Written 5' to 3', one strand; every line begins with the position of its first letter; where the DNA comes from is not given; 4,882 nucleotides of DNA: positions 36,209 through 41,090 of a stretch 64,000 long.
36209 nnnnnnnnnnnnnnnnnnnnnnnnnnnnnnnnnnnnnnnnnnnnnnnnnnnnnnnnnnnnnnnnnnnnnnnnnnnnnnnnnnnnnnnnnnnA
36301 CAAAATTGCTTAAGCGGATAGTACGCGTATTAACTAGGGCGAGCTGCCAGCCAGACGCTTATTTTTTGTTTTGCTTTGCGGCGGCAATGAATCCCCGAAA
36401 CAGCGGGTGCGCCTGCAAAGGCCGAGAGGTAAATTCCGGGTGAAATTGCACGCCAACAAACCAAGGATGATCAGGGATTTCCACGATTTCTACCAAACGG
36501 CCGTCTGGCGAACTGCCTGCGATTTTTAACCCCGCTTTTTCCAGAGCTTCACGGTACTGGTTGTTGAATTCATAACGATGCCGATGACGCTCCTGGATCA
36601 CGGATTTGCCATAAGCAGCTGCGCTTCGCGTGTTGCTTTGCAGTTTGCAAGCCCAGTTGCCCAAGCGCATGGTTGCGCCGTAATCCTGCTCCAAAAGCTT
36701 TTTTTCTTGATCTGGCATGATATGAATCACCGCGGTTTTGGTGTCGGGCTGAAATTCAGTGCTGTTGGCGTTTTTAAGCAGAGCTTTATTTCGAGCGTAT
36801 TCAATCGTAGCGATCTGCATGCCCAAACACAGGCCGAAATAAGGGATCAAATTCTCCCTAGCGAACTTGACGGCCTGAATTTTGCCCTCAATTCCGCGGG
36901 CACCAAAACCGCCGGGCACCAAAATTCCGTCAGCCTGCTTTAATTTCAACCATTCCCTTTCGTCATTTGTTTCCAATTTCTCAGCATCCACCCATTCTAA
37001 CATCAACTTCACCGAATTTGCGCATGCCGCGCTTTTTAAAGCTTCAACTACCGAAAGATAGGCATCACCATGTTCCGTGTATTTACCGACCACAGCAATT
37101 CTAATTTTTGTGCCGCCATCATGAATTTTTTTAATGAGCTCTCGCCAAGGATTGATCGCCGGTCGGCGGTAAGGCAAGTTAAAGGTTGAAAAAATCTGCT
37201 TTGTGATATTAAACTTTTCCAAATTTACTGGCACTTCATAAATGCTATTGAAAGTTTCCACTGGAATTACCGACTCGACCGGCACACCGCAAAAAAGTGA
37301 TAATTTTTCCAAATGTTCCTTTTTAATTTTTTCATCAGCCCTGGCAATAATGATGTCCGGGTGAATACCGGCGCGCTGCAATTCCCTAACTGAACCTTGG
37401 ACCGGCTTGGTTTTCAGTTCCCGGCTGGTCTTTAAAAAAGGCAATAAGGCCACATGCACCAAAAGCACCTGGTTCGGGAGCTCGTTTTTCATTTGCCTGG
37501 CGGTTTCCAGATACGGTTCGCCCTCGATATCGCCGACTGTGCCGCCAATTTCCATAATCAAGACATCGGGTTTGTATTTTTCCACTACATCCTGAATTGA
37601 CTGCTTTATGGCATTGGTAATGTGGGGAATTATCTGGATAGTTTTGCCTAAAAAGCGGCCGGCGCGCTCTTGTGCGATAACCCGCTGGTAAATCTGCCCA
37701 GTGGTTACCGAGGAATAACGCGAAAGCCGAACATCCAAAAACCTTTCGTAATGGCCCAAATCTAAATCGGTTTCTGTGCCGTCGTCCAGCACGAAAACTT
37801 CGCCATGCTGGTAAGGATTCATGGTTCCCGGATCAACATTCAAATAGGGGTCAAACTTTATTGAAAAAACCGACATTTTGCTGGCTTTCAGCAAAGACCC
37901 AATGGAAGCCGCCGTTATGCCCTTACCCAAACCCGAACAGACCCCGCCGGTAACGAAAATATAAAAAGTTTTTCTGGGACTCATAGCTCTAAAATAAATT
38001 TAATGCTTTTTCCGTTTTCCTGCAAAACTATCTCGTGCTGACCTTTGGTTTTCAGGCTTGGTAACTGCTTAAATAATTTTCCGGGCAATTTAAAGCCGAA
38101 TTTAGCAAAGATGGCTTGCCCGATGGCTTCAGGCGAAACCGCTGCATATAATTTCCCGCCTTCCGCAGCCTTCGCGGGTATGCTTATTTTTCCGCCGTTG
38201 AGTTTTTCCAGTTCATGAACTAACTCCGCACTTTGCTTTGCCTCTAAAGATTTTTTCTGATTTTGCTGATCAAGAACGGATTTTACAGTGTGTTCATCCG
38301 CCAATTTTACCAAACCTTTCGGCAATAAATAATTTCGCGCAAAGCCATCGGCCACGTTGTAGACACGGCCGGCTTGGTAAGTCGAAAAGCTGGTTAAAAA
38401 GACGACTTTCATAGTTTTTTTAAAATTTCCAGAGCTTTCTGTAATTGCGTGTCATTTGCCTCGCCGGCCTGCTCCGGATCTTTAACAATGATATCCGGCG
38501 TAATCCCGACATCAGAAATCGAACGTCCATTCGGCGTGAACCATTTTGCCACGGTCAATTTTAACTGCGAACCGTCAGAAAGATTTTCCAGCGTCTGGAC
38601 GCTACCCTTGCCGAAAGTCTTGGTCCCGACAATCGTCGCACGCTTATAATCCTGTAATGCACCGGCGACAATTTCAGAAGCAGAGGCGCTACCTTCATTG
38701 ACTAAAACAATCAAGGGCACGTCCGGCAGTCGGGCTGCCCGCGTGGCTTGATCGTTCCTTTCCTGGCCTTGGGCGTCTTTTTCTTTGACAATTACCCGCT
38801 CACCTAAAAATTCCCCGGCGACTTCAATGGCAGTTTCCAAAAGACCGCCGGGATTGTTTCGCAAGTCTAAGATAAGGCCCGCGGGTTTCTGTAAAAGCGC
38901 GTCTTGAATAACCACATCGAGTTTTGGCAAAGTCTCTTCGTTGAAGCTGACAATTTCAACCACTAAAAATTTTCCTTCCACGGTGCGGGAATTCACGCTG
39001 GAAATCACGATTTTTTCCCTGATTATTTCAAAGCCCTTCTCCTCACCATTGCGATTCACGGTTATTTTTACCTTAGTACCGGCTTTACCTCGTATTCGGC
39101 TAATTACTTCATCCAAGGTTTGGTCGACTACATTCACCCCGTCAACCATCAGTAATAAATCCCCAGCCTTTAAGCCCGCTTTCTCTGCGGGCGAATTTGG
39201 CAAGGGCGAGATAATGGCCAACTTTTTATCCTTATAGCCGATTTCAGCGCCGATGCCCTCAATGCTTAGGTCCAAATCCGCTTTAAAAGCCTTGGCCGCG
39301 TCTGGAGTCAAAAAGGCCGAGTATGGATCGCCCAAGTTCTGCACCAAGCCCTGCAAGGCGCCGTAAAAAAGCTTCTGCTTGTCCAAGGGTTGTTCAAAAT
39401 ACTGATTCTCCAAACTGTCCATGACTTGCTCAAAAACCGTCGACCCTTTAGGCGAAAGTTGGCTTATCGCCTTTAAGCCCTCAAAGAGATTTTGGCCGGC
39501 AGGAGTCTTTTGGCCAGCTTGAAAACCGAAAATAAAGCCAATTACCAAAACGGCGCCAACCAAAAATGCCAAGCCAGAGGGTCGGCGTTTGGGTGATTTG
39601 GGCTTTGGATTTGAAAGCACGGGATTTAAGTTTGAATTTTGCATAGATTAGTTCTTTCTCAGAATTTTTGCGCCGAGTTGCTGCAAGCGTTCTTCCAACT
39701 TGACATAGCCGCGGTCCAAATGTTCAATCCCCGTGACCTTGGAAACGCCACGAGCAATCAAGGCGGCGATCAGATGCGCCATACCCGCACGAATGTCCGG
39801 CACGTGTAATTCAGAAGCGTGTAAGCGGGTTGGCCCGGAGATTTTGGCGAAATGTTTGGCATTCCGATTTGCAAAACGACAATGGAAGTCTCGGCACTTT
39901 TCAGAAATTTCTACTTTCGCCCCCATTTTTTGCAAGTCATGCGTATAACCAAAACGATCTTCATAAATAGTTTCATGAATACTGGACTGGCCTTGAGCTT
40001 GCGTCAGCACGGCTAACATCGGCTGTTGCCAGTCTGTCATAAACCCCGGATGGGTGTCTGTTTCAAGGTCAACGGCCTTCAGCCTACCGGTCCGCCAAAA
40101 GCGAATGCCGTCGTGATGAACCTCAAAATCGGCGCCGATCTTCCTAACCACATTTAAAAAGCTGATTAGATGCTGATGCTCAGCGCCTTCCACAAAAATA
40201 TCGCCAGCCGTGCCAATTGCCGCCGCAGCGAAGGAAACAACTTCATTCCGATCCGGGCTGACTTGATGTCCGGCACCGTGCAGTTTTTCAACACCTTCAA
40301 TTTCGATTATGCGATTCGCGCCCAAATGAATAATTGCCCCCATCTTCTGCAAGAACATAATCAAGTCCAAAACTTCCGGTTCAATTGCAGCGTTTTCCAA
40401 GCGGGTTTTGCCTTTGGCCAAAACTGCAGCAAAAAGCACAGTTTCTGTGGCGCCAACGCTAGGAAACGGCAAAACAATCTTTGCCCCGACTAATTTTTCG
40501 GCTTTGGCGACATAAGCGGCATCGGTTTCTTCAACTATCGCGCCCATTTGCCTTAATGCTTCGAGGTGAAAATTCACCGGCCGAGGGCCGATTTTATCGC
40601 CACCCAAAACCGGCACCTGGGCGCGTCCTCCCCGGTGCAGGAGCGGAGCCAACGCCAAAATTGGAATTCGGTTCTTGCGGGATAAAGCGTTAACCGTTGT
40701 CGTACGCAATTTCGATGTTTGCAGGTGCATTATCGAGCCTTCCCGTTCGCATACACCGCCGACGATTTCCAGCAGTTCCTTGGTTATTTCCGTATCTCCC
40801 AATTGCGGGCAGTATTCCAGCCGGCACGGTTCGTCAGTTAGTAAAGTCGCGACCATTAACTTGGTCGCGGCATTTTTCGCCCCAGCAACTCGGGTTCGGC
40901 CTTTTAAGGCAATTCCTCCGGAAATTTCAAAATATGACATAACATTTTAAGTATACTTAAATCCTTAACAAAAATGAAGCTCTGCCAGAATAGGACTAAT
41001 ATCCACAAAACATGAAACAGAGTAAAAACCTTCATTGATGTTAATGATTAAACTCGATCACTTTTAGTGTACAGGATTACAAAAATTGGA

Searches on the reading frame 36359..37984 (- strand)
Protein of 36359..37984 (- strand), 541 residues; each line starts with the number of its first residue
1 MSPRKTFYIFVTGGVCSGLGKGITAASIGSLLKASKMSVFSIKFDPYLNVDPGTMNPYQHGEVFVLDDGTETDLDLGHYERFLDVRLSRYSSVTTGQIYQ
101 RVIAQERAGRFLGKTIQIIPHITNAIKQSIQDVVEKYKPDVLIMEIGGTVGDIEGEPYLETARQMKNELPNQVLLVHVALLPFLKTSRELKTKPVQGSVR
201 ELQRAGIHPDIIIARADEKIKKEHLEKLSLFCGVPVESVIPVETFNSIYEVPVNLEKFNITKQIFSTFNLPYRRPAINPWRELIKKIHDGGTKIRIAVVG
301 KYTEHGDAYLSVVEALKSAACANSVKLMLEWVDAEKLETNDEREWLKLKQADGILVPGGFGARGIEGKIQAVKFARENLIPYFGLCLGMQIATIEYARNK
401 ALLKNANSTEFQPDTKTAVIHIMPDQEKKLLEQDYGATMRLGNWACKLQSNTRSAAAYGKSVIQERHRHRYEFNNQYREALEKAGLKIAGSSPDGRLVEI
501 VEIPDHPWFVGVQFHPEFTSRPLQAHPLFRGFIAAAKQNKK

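Call 13: find_encoding_contigs(protein=window:36359-37984:-, flank=10000, max_places=2)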
Protein window:36359-37984:- (541 aa): 2 contigs read that carry it; 2 places shown.
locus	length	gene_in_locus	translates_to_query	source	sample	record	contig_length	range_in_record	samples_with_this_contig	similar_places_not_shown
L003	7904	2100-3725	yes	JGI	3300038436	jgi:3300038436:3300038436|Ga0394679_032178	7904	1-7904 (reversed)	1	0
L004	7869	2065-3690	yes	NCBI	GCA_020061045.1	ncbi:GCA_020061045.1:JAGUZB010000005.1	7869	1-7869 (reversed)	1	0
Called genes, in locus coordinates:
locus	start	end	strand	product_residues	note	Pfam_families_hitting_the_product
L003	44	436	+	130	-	PF00275:EPSP_synthase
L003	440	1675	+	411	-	PF22694:CtpB_N-like (weak), PF00595:PDZ, PF13180:PDZ_2, PF17820:PDZ_6, PF03572:Peptidase_S41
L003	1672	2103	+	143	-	PF01281:Ribosomal_L9_N, PF03948:Ribosomal_L9_C (weak)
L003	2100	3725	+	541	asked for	PF06418:CTP_synth_N, PF00117:GATase, PF07722:Peptidase_C26 (weak)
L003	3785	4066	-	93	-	PF01016:Ribosomal_L27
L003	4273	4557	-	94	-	-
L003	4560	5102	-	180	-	-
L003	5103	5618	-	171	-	-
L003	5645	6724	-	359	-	PF11104:PilM_2, PF06723:MreB_Mbl (faint), PF14450:FtsA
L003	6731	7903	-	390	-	?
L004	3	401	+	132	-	?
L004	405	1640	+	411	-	PF22694:CtpB_N-like (weak), PF00595:PDZ, PF13180:PDZ_2, PF17820:PDZ_6, PF03572:Peptidase_S41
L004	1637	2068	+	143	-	PF01281:Ribosomal_L9_N, PF03948:Ribosomal_L9_C (weak)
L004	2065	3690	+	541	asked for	PF06418:CTP_synth_N, PF00117:GATase, PF07722:Peptidase_C26 (weak)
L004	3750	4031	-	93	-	PF01016:Ribosomal_L27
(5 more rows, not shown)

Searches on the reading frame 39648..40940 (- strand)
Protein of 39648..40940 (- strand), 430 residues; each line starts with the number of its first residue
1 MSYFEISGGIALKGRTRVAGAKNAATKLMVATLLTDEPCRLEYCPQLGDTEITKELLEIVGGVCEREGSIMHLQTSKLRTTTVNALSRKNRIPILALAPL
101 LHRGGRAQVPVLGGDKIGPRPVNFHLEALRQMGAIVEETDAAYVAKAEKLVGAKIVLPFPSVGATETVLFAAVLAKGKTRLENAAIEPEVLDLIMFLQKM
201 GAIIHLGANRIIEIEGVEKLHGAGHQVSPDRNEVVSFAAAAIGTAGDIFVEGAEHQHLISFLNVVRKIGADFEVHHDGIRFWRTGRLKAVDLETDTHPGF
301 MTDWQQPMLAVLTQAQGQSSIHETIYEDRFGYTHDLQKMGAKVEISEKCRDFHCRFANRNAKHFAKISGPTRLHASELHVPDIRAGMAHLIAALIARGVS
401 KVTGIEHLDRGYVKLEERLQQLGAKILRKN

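Call 6: search_protein_families(library=pfam, proteins=[window:39648-40940:-], max_evalue=0.01)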
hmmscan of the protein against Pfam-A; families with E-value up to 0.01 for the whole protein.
window:39648-40940:- (430 aa): 1 family
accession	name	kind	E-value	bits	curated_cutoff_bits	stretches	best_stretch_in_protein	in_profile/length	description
PF00275.25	EPSP_synthase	-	1.2e-68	232.2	22.8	1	9-419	4-417/417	EPSP synthase (3-phosphoshikimate 1-carboxyvinyltransferase)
